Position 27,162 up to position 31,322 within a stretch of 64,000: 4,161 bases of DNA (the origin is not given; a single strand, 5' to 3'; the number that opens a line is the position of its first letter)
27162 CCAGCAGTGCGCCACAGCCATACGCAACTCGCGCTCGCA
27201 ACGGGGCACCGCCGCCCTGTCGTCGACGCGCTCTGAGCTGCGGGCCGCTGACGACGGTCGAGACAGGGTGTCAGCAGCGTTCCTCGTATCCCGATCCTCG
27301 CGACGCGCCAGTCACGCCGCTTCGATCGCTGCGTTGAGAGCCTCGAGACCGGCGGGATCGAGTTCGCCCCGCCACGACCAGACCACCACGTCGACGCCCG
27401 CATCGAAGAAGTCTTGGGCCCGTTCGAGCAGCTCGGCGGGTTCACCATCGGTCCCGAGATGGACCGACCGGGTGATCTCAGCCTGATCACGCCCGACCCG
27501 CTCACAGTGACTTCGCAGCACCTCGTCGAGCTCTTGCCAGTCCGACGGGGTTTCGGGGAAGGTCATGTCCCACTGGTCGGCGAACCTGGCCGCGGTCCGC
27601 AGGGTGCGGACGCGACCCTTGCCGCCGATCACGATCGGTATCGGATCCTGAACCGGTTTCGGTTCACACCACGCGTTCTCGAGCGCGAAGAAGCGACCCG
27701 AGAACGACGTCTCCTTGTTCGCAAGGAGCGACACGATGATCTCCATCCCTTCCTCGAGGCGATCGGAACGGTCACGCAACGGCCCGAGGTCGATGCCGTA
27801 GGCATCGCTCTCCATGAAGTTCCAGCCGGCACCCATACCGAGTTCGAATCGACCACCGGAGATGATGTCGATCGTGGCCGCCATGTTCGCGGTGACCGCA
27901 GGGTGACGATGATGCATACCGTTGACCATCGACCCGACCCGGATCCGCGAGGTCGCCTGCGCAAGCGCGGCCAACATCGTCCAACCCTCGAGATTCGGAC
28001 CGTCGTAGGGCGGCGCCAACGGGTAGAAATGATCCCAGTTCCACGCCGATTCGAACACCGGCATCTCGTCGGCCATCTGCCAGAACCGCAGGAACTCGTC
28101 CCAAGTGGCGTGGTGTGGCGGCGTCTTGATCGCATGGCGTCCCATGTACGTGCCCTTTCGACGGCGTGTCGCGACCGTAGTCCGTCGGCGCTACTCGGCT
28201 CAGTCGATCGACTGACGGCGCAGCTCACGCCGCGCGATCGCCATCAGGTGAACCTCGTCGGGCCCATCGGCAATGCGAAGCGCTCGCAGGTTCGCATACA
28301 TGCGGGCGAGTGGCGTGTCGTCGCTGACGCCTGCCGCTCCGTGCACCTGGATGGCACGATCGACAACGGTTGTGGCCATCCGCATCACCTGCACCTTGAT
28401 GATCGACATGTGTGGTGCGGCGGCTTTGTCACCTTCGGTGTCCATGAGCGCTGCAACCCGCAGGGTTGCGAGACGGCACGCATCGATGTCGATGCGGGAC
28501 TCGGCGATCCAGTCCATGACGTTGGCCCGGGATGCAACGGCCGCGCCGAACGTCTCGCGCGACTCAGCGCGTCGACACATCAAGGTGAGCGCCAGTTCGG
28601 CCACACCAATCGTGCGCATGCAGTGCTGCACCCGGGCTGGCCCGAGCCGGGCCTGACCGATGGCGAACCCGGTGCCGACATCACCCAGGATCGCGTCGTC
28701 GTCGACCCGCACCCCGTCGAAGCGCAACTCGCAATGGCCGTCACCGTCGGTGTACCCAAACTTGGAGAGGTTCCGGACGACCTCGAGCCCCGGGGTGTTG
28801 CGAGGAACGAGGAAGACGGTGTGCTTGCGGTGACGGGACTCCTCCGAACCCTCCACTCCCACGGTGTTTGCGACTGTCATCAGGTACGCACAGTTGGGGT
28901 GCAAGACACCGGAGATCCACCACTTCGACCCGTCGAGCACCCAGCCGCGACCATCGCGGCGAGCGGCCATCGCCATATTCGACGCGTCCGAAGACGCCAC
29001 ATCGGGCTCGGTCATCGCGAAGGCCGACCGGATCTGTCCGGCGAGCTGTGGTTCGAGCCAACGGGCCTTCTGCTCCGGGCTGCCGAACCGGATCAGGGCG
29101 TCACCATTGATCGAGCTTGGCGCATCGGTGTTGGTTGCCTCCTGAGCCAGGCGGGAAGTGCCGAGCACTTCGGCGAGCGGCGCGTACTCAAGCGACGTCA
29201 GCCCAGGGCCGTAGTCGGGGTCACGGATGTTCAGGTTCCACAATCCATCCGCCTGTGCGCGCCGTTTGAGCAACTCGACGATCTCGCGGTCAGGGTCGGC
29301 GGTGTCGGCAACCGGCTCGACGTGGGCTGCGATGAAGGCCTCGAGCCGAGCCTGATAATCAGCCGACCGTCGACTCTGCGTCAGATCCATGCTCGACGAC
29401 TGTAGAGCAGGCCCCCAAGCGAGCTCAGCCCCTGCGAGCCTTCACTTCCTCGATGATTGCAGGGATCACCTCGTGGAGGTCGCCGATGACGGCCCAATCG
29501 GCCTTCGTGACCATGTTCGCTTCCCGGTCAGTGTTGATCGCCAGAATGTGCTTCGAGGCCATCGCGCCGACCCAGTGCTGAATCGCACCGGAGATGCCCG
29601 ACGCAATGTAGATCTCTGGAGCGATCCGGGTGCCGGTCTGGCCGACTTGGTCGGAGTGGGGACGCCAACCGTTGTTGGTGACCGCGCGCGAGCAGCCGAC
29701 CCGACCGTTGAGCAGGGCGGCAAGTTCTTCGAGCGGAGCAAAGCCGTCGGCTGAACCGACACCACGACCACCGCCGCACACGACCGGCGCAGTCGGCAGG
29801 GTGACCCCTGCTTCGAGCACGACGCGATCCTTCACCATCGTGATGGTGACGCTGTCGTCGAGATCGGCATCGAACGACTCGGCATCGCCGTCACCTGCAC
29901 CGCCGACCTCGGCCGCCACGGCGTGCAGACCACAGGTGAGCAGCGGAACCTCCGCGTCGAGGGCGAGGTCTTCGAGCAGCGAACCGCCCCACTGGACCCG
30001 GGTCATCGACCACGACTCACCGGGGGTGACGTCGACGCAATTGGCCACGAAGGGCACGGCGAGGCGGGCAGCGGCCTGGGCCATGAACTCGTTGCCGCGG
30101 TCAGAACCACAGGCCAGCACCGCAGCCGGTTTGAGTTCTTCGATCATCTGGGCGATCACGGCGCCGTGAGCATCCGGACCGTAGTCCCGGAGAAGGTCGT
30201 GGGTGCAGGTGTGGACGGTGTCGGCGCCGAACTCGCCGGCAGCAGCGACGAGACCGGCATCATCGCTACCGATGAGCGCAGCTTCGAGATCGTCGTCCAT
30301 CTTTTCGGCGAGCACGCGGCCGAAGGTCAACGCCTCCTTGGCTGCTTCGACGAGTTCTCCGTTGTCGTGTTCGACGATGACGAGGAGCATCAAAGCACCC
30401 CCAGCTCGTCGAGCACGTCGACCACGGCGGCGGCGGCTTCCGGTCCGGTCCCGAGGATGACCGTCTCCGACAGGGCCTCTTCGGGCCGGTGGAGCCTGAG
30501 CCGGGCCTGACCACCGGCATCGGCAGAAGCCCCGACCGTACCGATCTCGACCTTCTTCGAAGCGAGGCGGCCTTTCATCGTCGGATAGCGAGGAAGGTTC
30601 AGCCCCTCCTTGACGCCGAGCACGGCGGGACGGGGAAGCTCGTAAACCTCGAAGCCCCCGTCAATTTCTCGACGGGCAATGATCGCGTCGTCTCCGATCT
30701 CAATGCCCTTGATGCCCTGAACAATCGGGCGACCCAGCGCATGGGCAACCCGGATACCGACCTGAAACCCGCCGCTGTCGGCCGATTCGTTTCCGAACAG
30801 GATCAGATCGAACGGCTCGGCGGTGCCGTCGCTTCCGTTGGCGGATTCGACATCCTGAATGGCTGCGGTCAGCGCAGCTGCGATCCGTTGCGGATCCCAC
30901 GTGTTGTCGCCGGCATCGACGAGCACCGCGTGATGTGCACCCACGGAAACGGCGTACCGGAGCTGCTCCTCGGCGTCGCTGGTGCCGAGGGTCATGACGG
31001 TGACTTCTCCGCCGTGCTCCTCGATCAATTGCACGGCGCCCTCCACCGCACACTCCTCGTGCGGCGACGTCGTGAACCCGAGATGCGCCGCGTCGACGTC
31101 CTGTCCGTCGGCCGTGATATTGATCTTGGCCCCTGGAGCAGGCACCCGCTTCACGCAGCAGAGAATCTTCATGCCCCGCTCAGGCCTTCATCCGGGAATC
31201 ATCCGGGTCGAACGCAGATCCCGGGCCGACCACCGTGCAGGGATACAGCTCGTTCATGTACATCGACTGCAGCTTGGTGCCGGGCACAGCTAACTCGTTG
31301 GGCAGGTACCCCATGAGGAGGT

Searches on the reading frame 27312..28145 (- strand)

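Call 14: search_protein_families(library=pfam, proteins=[window:27312-28145:-])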
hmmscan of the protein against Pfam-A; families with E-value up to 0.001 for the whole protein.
window:27312-28145:- (277 aa): 1 family
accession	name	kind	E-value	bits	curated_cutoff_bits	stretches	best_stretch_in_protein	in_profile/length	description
PF00296.26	Bac_luciferase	-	3.2e-44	152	27.9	1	13-250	20-248/314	Luciferase-like monooxygenase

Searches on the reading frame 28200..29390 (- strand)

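Call 14: search_protein_families(library=pfam, proteins=[window:28200-29390:-])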
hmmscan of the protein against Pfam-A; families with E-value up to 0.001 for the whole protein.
window:28200-29390:- (396 aa): 4 families
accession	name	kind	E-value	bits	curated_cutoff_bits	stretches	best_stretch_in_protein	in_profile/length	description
PF00441.29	Acyl-CoA_dh_1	-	9.5e-32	110.7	22.4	1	239-389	1-149/150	Acyl-CoA dehydrogenase, C-terminal domain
PF02770.24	Acyl-CoA_dh_M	-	8.7e-22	77.6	33.3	1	123-227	1-97/97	Acyl-CoA dehydrogenase, middle domain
PF02771.21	Acyl-CoA_dh_N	-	4.7e-11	43.5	22.9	1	13-118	8-112/113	Acyl-CoA dehydrogenase, N-terminal domain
PF08028.16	Acyl-CoA_dh_2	-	1.3e-08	35.6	22.7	1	256-371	3-126/134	Acyl-CoA dehydrogenase, C-terminal domain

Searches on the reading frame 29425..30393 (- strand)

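Call 14: search_protein_families(library=pfam, proteins=[window:29425-30393:-])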
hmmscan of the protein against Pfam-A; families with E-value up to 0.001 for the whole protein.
window:29425-30393:- (322 aa): 2 families
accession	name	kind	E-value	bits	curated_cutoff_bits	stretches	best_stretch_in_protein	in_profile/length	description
PF00766.25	ETF_alpha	-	6.6e-30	103.4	27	1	199-276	2-79/81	Electron transfer flavoprotein FAD-binding domain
PF01012.27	ETF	-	2e-25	90.1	26.7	1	4-177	2-179/181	Electron transfer flavoprotein domain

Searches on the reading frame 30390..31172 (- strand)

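Call 14: search_protein_families(library=pfam, proteins=[window:30390-31172:-])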
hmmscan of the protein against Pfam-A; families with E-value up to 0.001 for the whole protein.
window:30390-31172:- (260 aa): 1 family
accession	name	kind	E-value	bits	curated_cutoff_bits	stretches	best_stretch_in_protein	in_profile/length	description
PF01012.27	ETF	-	1.8e-28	100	26.7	1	33-216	11-179/181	Electron transfer flavoprotein domain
